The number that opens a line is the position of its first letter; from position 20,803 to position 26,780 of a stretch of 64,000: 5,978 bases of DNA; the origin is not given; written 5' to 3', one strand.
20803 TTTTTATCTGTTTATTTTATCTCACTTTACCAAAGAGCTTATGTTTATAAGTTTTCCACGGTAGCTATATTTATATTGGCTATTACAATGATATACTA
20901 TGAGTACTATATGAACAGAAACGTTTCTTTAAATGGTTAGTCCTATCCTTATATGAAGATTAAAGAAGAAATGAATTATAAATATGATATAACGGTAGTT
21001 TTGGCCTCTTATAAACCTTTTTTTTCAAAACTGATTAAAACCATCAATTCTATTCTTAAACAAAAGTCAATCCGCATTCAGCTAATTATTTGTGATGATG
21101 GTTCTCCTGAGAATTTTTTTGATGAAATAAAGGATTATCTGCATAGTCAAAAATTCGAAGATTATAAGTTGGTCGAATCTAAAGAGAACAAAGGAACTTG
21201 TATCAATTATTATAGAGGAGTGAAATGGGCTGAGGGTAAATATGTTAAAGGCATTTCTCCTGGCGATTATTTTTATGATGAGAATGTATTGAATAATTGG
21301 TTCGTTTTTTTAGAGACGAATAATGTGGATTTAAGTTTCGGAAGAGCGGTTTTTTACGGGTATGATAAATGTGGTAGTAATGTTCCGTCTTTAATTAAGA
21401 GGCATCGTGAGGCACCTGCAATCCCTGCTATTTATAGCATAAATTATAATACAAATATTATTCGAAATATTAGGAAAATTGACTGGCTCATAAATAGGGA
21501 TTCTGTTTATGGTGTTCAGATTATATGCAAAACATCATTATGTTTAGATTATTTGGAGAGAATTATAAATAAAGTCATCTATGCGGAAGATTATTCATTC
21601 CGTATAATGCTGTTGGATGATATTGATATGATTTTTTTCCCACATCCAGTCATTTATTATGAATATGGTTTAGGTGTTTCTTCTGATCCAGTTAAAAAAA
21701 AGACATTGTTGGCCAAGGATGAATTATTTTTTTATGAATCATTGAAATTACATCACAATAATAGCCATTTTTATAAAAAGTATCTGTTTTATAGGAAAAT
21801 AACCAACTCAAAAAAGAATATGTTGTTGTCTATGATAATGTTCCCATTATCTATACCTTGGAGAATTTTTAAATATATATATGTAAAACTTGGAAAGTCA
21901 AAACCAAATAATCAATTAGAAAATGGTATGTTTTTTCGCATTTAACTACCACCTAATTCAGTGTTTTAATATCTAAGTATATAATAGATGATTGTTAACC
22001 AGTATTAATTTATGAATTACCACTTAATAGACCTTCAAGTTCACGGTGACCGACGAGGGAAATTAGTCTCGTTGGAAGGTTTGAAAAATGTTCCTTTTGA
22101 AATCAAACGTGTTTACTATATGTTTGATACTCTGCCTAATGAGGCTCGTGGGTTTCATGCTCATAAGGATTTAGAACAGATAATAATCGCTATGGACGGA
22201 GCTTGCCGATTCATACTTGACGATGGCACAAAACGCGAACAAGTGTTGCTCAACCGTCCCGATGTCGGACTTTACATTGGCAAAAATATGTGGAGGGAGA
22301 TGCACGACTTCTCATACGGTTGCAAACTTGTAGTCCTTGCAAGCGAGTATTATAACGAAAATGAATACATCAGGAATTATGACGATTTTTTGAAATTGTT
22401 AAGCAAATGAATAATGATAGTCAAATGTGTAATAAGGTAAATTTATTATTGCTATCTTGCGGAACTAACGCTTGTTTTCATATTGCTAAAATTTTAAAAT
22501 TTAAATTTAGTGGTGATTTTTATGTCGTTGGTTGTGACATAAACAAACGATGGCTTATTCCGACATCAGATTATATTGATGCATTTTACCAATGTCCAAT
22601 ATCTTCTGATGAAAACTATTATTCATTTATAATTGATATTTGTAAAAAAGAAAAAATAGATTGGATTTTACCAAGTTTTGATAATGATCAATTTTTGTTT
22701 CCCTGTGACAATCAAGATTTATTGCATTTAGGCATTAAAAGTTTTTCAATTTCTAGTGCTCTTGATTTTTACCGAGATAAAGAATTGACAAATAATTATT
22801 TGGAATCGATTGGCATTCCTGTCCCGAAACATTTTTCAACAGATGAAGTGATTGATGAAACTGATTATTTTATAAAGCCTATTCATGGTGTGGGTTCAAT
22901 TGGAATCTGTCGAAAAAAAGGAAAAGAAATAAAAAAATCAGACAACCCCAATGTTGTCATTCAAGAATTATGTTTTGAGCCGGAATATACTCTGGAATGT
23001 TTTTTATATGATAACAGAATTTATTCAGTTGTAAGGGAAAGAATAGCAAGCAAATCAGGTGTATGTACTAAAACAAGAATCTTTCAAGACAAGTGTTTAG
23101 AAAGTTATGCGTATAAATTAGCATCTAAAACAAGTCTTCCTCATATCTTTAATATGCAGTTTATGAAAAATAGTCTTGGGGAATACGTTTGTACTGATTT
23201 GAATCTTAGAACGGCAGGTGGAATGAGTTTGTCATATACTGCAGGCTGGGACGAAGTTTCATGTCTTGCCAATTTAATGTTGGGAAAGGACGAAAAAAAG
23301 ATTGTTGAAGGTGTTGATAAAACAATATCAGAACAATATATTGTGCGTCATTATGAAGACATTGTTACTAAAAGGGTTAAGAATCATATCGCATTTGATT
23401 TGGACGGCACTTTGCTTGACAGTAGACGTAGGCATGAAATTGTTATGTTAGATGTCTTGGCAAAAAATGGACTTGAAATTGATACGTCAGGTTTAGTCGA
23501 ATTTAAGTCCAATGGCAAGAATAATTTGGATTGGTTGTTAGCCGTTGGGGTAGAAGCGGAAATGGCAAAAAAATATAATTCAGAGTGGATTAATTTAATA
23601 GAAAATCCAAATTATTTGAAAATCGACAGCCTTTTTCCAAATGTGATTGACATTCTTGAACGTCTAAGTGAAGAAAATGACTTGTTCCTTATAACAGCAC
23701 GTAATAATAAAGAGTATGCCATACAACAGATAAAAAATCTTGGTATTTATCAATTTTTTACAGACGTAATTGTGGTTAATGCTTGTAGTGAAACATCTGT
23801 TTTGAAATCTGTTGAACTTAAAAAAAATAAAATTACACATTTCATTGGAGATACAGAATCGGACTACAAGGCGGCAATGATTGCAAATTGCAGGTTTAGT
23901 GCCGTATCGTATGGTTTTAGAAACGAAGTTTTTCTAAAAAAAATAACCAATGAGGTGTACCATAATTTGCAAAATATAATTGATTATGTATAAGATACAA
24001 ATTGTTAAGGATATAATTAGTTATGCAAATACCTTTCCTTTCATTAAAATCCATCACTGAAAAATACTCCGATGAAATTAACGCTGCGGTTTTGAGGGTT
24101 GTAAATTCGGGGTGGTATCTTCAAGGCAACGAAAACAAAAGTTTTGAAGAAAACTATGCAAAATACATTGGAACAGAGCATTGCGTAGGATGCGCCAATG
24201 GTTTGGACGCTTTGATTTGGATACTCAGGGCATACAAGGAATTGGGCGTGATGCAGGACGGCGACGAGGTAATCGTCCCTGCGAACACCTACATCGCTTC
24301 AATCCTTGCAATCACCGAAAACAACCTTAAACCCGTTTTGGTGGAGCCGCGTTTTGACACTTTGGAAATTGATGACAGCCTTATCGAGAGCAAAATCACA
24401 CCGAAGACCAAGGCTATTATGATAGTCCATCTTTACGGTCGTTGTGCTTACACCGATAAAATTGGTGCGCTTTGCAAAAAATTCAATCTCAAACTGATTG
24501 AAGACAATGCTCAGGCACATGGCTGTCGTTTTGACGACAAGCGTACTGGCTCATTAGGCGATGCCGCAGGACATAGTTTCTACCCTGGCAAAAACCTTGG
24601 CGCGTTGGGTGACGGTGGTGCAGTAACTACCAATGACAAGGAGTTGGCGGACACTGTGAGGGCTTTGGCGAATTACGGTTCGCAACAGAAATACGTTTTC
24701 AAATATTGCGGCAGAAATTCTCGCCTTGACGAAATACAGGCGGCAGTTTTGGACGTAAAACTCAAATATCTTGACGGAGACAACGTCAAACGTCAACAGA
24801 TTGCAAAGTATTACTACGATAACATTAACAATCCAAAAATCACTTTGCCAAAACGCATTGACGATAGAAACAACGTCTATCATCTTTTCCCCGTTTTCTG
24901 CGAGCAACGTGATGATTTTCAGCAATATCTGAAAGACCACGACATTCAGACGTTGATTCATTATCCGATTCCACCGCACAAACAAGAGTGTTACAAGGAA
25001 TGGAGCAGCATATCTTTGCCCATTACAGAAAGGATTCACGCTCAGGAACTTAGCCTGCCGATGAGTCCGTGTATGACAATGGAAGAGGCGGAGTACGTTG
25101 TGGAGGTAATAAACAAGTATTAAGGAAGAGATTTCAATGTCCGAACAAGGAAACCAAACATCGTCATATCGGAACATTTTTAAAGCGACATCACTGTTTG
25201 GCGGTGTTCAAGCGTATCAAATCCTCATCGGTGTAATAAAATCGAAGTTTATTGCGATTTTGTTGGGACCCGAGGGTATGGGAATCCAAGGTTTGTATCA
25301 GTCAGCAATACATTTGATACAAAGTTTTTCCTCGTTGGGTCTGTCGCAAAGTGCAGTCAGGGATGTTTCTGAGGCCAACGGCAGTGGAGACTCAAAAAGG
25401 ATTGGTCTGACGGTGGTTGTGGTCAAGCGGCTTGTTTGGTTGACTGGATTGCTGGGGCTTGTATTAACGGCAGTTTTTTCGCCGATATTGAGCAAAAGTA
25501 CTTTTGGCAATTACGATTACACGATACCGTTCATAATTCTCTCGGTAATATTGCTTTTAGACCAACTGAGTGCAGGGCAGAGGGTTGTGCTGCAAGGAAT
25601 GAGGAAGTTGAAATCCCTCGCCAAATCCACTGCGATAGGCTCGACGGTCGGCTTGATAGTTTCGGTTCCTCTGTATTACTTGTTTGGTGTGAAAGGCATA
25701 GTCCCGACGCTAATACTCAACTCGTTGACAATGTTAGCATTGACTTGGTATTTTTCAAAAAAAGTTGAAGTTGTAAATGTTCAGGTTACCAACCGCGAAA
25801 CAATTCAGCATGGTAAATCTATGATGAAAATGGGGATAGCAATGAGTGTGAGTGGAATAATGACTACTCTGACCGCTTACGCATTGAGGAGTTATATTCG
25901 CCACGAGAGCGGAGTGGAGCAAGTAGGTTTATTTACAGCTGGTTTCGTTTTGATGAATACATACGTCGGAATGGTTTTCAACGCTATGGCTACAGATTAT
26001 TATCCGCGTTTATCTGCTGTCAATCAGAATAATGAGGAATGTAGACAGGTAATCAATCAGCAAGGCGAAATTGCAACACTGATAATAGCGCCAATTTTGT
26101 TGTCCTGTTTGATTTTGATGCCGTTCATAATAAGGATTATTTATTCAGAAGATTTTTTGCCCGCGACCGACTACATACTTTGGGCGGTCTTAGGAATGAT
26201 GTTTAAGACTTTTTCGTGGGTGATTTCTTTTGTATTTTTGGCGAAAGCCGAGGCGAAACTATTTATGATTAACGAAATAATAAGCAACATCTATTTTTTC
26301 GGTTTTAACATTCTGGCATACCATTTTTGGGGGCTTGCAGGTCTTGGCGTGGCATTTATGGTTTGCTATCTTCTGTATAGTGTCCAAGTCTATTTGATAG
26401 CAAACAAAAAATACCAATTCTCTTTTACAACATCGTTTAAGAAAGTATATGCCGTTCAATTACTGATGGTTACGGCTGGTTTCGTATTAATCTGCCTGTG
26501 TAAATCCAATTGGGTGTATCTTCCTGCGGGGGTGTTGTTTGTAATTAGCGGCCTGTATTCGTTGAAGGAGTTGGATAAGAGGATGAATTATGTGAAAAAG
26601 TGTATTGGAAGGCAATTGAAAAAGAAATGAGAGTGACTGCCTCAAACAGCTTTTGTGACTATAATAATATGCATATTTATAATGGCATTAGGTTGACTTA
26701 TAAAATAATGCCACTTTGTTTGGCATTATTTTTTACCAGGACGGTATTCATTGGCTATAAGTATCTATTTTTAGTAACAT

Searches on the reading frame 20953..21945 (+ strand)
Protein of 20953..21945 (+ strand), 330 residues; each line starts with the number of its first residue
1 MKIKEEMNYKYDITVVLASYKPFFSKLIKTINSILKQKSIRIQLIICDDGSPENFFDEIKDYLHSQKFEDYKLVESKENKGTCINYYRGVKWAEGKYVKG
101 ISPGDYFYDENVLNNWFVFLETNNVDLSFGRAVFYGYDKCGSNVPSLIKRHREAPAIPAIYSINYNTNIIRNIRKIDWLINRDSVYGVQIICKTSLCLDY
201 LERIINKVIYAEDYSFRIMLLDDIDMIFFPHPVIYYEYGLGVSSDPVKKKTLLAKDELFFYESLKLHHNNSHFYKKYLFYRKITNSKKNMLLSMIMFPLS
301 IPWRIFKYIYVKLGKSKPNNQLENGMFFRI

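Call 8: search_protein_families(library=pfam, proteins=[window:20953-21945:+], max_evalue=0.00001)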
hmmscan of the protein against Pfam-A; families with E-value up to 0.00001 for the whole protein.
window:20953-21945:+ (330 aa): 1 family
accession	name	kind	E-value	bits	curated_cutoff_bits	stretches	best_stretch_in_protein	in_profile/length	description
PF00535.33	Glycos_transf_2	-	8.8e-13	49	23.3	1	15-138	2-121/168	Glycosyl transferase family 2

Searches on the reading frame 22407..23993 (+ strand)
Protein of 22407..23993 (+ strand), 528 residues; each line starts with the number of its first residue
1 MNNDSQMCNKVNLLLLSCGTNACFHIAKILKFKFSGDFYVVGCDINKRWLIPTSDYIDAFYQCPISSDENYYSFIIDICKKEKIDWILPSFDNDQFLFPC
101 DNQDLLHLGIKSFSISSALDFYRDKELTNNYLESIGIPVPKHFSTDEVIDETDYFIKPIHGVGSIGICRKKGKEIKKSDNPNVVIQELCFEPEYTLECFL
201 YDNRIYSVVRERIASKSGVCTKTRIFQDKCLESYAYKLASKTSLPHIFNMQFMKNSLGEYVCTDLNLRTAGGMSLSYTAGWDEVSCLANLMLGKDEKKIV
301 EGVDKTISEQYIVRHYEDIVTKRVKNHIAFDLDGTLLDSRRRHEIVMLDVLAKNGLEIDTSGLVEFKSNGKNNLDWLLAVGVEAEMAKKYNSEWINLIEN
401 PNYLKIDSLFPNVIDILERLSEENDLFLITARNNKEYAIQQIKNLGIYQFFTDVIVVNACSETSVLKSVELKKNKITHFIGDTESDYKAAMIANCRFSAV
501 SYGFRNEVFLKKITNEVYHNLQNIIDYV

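Call 8: search_protein_families(library=pfam, proteins=[window:22407-23993:+], max_evalue=0.00001)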
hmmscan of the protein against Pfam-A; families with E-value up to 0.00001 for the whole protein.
window:22407-23993:+ (528 aa): 4 families
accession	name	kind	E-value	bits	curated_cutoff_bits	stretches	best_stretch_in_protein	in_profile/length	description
PF13419.12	HAD_2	-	3.2e-14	53.9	23.8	1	328-500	1-178/178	Haloacid dehalogenase-like hydrolase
PF15632.11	ATPgrasp_Ter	-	1.2e-11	45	29.1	1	181-301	3-118/131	ATP-grasp in the biosynthetic pathway with Ter operon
PF21360.3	PylC-like_N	-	8.8e-11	42.3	27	1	13-111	1-94/96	PylC-like, N-terminal domain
PF00702.32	Hydrolase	-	1.2e-06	29.5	26.4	1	327-456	3-145/191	haloacid dehalogenase-like hydrolase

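Call 56: search_protein_families(library=ncbifam, proteins=[window:22407-23993:+], max_evalue=1e-10)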
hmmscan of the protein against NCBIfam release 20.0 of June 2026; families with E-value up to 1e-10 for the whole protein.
window:22407-23993:+ (528 aa): 6 families
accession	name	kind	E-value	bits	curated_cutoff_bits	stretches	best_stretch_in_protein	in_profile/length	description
NF009405.0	PRK12767.1-4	equivalog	5.5e-30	104.5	390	1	12-322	2-316/320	carbamoyl phosphate synthase-like protein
NF009402.0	PRK12767.1-1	equivalog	3e-22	78.9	218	1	19-321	12-323/329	carbamoyl phosphate synthase-like protein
NF009403.0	PRK12767.1-2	equivalog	5.3e-21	75.2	286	1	38-241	22-238/342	carbamoyl phosphate synthase-like protein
NF009404.0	PRK12767.1-3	equivalog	1.5e-19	70.1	316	1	26-168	14-163/344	carbamoyl phosphate synthase-like protein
NF009406.0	PRK12767.1-5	equivalog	2.9e-19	69.3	271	1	10-322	2-320/327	carbamoyl phosphate synthase-like protein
NF009695.0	PRK13222.1-2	equivalog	2.9e-11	43.3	225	0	326-527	7-221/226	phosphoglycolate phosphatase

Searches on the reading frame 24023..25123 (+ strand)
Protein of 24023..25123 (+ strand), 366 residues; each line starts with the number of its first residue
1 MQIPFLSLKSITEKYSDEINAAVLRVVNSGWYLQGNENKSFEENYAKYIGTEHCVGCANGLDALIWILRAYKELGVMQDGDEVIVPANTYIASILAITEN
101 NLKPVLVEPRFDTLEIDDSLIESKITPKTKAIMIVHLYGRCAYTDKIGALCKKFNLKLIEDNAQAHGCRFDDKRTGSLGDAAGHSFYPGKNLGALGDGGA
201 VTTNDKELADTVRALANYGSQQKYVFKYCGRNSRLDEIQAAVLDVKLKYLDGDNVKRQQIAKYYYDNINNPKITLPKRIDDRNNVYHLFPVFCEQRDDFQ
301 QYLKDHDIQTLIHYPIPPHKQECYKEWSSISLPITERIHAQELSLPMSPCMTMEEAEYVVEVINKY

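Call 8: search_protein_families(library=pfam, proteins=[window:24023-25123:+], max_evalue=0.00001)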
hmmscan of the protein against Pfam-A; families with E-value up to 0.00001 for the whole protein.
window:24023-25123:+ (366 aa): 1 family
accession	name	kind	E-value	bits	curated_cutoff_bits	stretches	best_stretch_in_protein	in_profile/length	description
PF01041.23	DegT_DnrJ_EryC1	-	4.2e-104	349.1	19.8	1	16-363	4-359/360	DegT/DnrJ/EryC1/StrS aminotransferase family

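Call 56: search_protein_families(library=ncbifam, proteins=[window:24023-25123:+], max_evalue=1e-10)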
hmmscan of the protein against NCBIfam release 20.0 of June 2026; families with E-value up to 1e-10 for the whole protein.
window:24023-25123:+ (366 aa): 7 families
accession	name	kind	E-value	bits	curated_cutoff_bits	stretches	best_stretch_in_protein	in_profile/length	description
TIGR03588.1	PseC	equivalog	5.1e-57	193.5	423.5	1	20-365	14-378/380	UDP-4-amino-4,6-dideoxy-N-acetyl-beta-L-altrosamine transaminase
NF008658.2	PRK11658.1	equivalog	6.4e-51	173.2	631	1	17-364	15-374/379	UDP-4-amino-4-deoxy-L-arabinose aminotransferase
NF008687.0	PRK11706.1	equivalog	2e-50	171.6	375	1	77-365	68-372/375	dTDP-4-amino-4,6-dideoxygalactose transaminase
TIGR04427.1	PLP_DesI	equivalog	7e-48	163.7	650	1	25-363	40-379/390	dTDP-4-dehydro-6-deoxyglucose aminotransferase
NF011936.0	PRK15407.1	equivalog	3.7e-46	157.7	423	1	29-219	58-251/440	lipopolysaccharide biosynthesis protein RfbH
TIGR04181.1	NHT_00031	hypoth_equivalog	4.2e-45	154.2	420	1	18-348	11-359/359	LegC family aminotransferase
TIGR02379.1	ECA_wecE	subfamily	5.5e-40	137.3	434.85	1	77-366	68-374/376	dTDP-4-amino-4,6-dideoxy-D-glucose transaminase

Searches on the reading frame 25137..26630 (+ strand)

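Call 8: search_protein_families(library=pfam, proteins=[window:25137-26630:+], max_evalue=0.00001)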
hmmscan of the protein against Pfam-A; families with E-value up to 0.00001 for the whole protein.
window:25137-26630:+ (497 aa): 3 families
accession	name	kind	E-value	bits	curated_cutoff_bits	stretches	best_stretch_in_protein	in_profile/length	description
PF13440.11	Polysacc_synt_3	-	3.1e-20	73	23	1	40-343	3-291/293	Polysaccharide biosynthesis protein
PF01943.22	Polysacc_synt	-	7.9e-13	48.9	28.2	1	21-293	8-271/274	Polysaccharide biosynthesis protein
PF03023.19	MurJ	-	2.9e-07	29.9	27.4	1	270-459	239-436/451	Lipid II flippase MurJ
